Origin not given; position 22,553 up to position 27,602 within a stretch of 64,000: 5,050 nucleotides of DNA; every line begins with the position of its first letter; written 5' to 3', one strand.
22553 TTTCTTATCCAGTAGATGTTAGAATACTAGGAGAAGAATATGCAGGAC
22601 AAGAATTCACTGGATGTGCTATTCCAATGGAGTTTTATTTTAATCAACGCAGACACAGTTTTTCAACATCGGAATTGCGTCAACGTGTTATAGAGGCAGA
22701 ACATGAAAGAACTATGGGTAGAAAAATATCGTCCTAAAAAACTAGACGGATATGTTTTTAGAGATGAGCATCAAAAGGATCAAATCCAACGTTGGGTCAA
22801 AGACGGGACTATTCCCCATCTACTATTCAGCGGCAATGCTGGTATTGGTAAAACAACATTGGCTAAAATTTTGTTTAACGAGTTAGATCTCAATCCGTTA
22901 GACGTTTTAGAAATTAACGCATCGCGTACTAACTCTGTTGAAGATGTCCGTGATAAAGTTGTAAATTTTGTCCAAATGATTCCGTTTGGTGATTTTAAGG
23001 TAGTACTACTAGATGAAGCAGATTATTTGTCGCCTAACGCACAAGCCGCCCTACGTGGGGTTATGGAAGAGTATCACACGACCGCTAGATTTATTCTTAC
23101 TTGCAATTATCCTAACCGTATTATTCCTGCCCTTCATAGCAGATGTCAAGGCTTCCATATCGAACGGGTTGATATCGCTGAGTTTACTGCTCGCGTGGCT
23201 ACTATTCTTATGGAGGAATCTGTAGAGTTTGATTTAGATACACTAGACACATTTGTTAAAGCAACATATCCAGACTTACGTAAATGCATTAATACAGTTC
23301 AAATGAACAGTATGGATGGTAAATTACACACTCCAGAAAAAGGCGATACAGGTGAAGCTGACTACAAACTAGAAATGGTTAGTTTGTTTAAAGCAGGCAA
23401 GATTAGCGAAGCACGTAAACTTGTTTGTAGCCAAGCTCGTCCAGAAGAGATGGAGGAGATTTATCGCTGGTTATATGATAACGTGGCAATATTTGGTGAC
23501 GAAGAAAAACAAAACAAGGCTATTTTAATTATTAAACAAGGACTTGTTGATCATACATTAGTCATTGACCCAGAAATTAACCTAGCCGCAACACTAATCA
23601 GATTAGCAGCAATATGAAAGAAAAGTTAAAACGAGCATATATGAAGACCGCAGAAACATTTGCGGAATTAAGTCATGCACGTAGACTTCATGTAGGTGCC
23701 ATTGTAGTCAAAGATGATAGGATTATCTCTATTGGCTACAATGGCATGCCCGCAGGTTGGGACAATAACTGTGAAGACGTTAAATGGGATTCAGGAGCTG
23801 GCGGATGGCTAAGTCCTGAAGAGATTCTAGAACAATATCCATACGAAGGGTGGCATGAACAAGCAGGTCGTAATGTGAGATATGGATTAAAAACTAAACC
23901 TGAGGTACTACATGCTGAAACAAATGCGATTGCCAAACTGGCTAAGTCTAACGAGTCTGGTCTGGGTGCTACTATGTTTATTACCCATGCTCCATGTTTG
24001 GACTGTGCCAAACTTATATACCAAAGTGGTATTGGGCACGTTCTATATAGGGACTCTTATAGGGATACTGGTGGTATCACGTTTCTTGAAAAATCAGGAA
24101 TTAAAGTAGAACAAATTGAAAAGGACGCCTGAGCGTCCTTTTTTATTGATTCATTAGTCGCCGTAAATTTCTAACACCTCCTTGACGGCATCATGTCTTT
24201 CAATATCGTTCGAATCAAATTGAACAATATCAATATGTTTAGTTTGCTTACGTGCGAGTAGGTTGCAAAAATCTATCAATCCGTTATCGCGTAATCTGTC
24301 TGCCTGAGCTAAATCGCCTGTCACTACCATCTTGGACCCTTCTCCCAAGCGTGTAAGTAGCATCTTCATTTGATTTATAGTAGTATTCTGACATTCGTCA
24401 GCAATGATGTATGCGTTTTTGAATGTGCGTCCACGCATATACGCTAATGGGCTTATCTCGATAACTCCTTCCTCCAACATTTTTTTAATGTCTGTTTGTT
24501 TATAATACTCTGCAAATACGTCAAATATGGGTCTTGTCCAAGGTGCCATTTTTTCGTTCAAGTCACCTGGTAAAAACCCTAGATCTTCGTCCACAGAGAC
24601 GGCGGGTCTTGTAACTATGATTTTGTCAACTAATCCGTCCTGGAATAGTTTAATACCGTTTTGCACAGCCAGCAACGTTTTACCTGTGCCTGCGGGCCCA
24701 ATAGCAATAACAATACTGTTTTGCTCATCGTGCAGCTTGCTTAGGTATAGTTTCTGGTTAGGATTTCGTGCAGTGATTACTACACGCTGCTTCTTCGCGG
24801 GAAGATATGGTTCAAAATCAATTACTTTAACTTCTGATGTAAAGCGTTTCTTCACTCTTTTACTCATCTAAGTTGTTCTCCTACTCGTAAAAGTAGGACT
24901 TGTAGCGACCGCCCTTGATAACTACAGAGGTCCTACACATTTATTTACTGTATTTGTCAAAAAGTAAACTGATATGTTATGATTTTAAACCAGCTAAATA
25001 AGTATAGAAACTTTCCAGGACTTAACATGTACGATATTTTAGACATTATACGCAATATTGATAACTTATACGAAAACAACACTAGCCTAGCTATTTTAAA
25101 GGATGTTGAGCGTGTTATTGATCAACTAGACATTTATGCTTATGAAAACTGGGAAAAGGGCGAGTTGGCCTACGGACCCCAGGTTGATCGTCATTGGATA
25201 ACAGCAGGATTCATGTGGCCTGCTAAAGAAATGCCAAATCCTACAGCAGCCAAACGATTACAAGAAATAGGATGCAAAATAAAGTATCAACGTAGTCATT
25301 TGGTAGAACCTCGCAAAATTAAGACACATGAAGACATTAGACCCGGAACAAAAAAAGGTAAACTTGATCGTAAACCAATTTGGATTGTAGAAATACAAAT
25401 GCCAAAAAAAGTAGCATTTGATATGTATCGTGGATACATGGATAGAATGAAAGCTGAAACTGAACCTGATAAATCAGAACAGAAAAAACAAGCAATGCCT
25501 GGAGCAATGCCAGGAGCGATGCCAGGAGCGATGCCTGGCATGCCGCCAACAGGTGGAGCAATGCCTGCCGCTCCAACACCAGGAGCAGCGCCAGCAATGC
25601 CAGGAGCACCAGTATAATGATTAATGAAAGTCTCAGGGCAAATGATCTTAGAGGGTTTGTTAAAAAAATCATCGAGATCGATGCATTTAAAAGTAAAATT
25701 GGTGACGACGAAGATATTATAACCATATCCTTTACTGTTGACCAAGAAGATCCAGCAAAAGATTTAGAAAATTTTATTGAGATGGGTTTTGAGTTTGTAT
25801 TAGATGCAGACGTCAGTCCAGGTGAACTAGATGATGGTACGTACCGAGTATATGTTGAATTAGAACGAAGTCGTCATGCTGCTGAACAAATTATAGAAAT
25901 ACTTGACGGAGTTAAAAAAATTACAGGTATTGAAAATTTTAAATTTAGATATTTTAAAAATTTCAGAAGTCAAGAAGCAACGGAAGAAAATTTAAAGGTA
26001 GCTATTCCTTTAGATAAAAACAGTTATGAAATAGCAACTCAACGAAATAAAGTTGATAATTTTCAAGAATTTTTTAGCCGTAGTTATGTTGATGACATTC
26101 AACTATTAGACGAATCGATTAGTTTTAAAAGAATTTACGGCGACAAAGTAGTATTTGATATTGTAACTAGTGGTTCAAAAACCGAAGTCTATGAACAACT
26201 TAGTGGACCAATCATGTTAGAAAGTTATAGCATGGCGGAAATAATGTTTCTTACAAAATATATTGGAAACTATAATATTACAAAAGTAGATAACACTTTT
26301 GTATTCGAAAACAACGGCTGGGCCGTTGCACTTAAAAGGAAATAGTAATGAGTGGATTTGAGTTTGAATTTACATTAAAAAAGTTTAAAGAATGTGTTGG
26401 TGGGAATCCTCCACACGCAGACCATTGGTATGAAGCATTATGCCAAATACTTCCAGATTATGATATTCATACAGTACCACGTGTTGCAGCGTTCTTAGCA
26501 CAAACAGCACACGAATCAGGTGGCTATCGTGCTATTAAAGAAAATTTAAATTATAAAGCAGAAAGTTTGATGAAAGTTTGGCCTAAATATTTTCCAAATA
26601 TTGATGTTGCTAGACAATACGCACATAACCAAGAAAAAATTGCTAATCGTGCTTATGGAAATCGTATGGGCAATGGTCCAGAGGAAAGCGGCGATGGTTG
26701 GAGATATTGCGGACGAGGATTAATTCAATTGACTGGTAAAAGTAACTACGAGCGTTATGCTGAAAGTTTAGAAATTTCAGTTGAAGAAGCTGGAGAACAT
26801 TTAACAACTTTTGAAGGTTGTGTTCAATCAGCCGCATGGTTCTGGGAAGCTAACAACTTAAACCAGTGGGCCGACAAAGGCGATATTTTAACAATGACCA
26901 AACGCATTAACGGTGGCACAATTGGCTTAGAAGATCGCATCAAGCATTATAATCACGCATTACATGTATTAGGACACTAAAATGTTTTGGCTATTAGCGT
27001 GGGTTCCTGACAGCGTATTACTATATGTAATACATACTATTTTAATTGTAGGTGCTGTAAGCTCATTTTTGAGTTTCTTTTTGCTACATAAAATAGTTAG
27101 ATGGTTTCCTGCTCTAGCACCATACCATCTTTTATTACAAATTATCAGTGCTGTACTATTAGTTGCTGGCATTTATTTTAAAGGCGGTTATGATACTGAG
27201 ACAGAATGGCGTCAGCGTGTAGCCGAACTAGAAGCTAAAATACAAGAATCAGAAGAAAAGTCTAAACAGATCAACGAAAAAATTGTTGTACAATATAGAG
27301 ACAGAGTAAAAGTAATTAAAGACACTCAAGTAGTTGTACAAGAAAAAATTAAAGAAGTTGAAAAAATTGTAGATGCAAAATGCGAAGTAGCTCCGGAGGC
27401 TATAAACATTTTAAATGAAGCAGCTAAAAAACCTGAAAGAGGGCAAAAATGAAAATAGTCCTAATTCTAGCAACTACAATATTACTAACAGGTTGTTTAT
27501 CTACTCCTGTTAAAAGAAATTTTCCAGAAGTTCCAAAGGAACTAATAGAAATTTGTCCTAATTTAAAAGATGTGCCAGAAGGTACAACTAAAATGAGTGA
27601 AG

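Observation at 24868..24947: Candidate riboswitch-like leader controlling phoH translation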

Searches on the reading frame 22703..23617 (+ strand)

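Call 9: search_protein_families(library=pfam, proteins=[window:22703-23617:+])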
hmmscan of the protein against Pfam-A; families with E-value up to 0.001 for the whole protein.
window:22703-23617:+ (304 aa): 12 families
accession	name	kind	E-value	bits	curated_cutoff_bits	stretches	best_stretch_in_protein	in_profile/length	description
PF00004.35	AAA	-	9.8e-16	58.8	21.2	1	40-149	1-124/131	ATPase family associated with various cellular activities (AAA)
PF13177.12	DNA_pol3_delta2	-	3.3e-13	50.4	27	1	76-155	80-159/161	DNA polymerase III, delta subunit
PF13401.12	AAA_22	-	1.5e-07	32.2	27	1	39-91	7-59/130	AAA domain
PF05496.18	RuvB_N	-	1.2e-06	28.8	27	1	10-125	2-112/159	Holliday junction DNA helicase RuvB P-loop domain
PF03215.21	Rad17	-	3.2e-06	27.6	23.8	1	2-110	6-121/186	Rad17 P-loop domain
PF13173.12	AAA_14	-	4.4e-05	23.9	27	1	41-134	6-97/129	AAA domain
PF13191.12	AAA_16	-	0.00012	23.1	32.6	1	32-122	19-103/167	AAA ATPase domain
PF05673.19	DUF815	-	0.00015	21.5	23.8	1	9-89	25-105/249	Protein of unknown function (DUF815)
PF24883.2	NPHP3_N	-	0.00034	21.3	24.8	1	24-62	8-47/164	Nephrocystin 3, N-terminal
PF25361.1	AAA_lid_RFC1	-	0.00042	20.2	34.9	1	160-206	3-49/59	RFC1-like, AAA+ ATPase lid domain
PF20720.3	nSTAND3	-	0.00094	19.4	27.2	0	39-77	19-55/155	Novel STAND NTPase 3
PF21328.3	Gp44_lid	-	0.00097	19.7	27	0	160-208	8-57/63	Sliding-clamp-loader large subunit, AAA+ ATPase lid domain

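Call 10: search_protein_families(library=phrogs, proteins=[window:22703-23617:+])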
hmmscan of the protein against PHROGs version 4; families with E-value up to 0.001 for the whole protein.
window:22703-23617:+ (304 aa): 3 families
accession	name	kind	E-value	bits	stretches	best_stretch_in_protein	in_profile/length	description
phrog_168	-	DNA, RNA and nucleotide metabolism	2.5e-79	268.2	1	2-302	8-308/314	clamp loader of DNA polymerase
phrog_5846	-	DNA, RNA and nucleotide metabolism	2.2e-31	110.5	1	6-202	7-202/380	clamp loader of DNA polymerase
phrog_11838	-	DNA, RNA and nucleotide metabolism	4.6e-27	96.2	1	3-264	5-269/420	clamp loader of DNA polymerase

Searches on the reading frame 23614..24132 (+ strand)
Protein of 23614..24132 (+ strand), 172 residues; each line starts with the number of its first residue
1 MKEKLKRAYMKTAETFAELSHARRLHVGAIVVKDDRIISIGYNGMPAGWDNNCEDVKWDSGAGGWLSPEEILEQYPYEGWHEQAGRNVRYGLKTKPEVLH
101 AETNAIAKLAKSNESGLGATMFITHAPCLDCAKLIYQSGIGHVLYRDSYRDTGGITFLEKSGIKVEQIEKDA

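Call 9: search_protein_families(library=pfam, proteins=[window:23614-24132:+])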
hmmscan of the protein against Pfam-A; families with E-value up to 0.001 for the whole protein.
window:23614-24132:+ (172 aa): 3 families
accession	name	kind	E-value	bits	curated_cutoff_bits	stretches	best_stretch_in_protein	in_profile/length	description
PF00383.29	dCMP_cyt_deam_1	-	3.2e-21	75.5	25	1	6-145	4-100/102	Cytidine and deoxycytidylate deaminase zinc-binding region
PF14437.12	MafB19-deam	-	1.7e-14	54.3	27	1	7-155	5-109/142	MafB19-like deaminase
PF14439.12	Bd3614-deam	-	3.8e-05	24.1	38.5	1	94-140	30-79/113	Bd3614-like deaminase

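Call 10: search_protein_families(library=phrogs, proteins=[window:23614-24132:+])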
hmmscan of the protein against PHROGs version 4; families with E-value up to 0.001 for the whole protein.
window:23614-24132:+ (172 aa): 7 families
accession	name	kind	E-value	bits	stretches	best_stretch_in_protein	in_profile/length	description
phrog_174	-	DNA, RNA and nucleotide metabolism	1.8e-52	180.2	1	1-171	112-250/384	dCMP deaminase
phrog_20648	-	DNA, RNA and nucleotide metabolism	3.1e-27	96.6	2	91-171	64-143/311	dCMP deaminase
phrog_2369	-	DNA, RNA and nucleotide metabolism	3.6e-19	70.6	2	98-152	78-130/195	dCMP deaminase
phrog_18355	-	DNA, RNA and nucleotide metabolism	1.5e-09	38.7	1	99-147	3-49/52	deoxycytidinylate deaminase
phrog_20806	-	DNA, RNA and nucleotide metabolism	2e-07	32.3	1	98-148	16-64/97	deoxycytidinylate deaminase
phrog_9198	-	unknown function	2.6e-07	30.7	1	98-152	385-440/531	-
phrog_8118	-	unknown function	2.8e-07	30.6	1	91-150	470-530/577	-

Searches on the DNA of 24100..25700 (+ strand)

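Call 3: search_rna_families(source=window, start=24500, end=25300, threshold=evalue, max_evalue=10, show_alignments=3)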
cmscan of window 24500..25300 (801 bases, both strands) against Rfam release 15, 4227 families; matches with E-value up to 10: 1.
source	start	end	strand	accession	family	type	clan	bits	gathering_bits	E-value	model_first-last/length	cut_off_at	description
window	25170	25288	+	RF02039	SPRY4-IT1_2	Gene; lncRNA;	-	12.9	40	3.2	1-120/120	no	SPRY4-IT1 conserved region 2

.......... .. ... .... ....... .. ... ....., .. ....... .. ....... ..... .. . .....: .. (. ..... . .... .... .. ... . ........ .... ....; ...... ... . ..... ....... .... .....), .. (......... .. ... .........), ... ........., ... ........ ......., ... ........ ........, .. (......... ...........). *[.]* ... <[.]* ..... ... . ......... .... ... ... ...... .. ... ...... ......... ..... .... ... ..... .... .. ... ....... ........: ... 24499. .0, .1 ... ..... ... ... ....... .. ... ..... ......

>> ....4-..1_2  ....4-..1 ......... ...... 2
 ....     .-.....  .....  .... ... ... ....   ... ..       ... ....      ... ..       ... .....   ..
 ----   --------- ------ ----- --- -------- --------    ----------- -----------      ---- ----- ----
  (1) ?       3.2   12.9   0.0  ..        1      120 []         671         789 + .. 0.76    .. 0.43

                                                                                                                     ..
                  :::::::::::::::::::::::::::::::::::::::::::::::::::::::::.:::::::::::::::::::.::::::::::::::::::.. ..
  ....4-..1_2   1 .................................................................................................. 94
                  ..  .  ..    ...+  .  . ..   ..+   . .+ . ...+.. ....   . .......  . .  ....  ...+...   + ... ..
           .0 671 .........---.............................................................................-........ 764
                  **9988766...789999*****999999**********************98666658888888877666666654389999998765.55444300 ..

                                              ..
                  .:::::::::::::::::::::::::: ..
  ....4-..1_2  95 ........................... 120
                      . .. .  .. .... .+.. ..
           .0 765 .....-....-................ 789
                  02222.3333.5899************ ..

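Call 5: search_dna_similar(query=window:24100-25700:+, collection=phages, mode=distant, max_rows=40)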
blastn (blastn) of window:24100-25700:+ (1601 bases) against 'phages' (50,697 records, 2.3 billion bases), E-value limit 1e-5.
Records with a match: 4; places in all: 4; records where one place covers at least 80% of the query: 0.
Best place of each record, by identity: 60-80% 4.
By first word of the organism name: Sinorhizobium 1; Erythrobacter 1; Citromicrobium 1; Tunturiibacter 1.
By host as written in the record: Sinohrizobium meliloti NRRL L-50 1; Erythrobacter sp. 1; Citromicrobium bathyomarinum JL1366 1; Tunturiibacter psychrotolerans X4BP1 1.
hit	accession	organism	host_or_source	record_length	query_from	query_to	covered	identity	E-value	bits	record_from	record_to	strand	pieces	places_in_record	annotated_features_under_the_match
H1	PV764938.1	Sinorhizobium phage Phosso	Sinohrizobium meliloti NRRL L-50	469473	215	471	16%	65.0%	6e-6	59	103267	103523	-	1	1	PhoH-like phosphate starvation-inducible protein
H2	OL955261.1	Erythrobacter phage vB_EliS-L02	Erythrobacter sp.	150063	215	370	10%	71.7%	4e-8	67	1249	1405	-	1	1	phosphate starvation-inducible protein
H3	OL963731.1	Citromicrobium phage vB_CbaS-RXM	Citromicrobium bathyomarinum JL1366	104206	215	339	8%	72.2%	5e-7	64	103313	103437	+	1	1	phosphate starvation-inducible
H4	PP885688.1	Tunturiibacter phage Tunturi_5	Tunturiibacter psychrotolerans X4BP1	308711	242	339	6%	73.5%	2e-6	61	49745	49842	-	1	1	PhoH-like phosphate starvation-inducible protein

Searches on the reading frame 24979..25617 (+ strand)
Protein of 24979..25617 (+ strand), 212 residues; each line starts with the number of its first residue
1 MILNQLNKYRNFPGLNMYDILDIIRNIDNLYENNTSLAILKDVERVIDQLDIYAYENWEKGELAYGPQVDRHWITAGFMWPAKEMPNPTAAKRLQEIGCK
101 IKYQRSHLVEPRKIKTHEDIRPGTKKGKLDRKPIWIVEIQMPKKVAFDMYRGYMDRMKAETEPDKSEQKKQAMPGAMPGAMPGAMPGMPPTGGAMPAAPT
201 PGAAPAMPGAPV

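Call 9: search_protein_families(library=pfam, proteins=[window:24979-25617:+])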
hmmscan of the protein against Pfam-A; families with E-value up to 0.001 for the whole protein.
window:24979-25617:+ (212 aa): 0 families

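Call 10: search_protein_families(library=phrogs, proteins=[window:24979-25617:+])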
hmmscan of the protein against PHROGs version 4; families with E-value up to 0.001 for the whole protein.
window:24979-25617:+ (212 aa): 1 family
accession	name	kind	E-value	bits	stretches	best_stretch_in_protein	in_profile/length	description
phrog_12928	-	head and packaging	9e-29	101.5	1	22-161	5-155/186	virion structural protein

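Call 14: find_related_loci(query=window:24979-25617:+, collection=viral_contigs, flank=3000)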
Query window:24979-25617:+ (212 aa) in viral_contigs; peptide patterns used: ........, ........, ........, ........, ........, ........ (x = any residue, [..] = any of these).
39 stretches matched a pattern; 23 encode a relative of the query (tblastn E <= 1e-3); 23 distinct loci.
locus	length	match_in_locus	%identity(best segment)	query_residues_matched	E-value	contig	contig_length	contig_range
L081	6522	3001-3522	78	12-196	1e-96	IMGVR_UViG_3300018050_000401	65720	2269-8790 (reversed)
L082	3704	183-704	78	12-196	7e-97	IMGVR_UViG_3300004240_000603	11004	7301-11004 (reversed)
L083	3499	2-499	78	20-196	1e-92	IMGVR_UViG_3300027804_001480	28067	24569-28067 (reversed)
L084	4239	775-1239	86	16-170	1e-92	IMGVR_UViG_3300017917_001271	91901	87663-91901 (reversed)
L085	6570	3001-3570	72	16-212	2e-89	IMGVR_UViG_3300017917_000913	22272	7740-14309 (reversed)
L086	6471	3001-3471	81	11-169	1e-87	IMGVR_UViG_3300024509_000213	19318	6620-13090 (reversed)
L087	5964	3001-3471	81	11-169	1e-87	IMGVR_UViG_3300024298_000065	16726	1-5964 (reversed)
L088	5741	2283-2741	82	14-166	2e-87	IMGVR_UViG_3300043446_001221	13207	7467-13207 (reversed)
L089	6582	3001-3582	68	17-206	3e-86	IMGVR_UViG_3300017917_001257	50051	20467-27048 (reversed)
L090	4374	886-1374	77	11-174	9e-86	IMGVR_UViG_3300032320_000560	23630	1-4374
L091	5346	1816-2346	74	17-188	5e-86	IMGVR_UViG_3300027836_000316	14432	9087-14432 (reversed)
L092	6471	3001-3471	78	11-169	2e-85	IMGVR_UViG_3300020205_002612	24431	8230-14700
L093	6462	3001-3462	79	14-169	2e-85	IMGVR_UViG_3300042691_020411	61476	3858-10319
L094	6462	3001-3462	79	14-169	2e-85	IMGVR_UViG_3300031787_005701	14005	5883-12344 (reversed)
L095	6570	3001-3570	70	16-212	3e-85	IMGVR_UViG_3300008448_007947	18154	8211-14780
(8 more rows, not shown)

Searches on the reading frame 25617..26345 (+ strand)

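Call 9: search_protein_families(library=pfam, proteins=[window:25617-26345:+])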
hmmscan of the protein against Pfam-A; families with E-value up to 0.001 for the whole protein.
window:25617-26345:+ (242 aa): 0 families

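Call 10: search_protein_families(library=phrogs, proteins=[window:25617-26345:+])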
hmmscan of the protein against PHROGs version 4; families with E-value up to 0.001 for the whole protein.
window:25617-26345:+ (242 aa): 1 family
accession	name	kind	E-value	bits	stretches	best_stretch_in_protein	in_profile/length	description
phrog_13138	-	head and packaging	2.7e-25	90.5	1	2-239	6-226/227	virion structural protein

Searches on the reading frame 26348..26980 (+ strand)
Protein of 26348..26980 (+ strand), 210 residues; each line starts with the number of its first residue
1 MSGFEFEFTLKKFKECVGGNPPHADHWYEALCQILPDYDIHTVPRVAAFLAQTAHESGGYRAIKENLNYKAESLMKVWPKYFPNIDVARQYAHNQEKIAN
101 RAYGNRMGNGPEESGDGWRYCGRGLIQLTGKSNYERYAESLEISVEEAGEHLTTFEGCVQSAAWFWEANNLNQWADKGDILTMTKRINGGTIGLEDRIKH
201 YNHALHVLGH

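Call 9: search_protein_families(library=pfam, proteins=[window:26348-26980:+])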
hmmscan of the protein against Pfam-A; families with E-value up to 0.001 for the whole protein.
window:26348-26980:+ (210 aa): 1 family
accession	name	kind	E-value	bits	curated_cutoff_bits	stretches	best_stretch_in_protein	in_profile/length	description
PF00182.24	Glyco_hydro_19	-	7.7e-08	32.8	25.5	1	88-170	77-158/232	Chitinase class I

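Call 10: search_protein_families(library=phrogs, proteins=[window:26348-26980:+])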
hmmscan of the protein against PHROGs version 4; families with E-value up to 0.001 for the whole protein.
window:26348-26980:+ (210 aa): 8 families
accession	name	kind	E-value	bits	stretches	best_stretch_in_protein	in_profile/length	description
phrog_181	-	lysis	5.3e-76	258.1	1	8-209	332-531/769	endolysin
phrog_26317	-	unknown function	9.2e-34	117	1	95-209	6-118/119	-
phrog_9506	-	lysis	2.7e-28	100.6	2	100-207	69-192/330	endolysin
phrog_14712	-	moron, auxiliary metabolic gene and host takeover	4.9e-26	92.7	1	102-207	73-186/322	chitinase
phrog_317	-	lysis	1e-17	65.4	1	20-205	205-356/492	endolysin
phrog_1519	-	lysis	1.8e-17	64.6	1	26-206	218-378/502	endolysin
phrog_34417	-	unknown function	1.3e-12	48.6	1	102-203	75-190/326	-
phrog_3201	-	tail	3.8e-12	45.7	1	46-204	2039-2201/2408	tail fiber protein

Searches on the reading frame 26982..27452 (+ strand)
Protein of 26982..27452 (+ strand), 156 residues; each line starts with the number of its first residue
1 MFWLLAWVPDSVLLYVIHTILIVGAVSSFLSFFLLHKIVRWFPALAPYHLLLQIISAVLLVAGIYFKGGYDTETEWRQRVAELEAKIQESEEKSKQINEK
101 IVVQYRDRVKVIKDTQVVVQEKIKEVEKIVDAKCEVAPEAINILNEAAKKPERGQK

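Call 9: search_protein_families(library=pfam, proteins=[window:26982-27452:+])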
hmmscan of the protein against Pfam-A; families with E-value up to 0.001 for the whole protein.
window:26982-27452:+ (156 aa): 0 families

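Call 10: search_protein_families(library=phrogs, proteins=[window:26982-27452:+])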
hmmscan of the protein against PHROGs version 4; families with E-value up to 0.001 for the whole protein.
window:26982-27452:+ (156 aa): 2 families
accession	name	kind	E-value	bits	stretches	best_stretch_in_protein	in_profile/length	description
phrog_4952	-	other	1.3e-10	42.5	1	60-150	20-115/171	signal peptide motif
phrog_1327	-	lysis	0.0005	21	0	52-102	10-64/158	Rz-like spanin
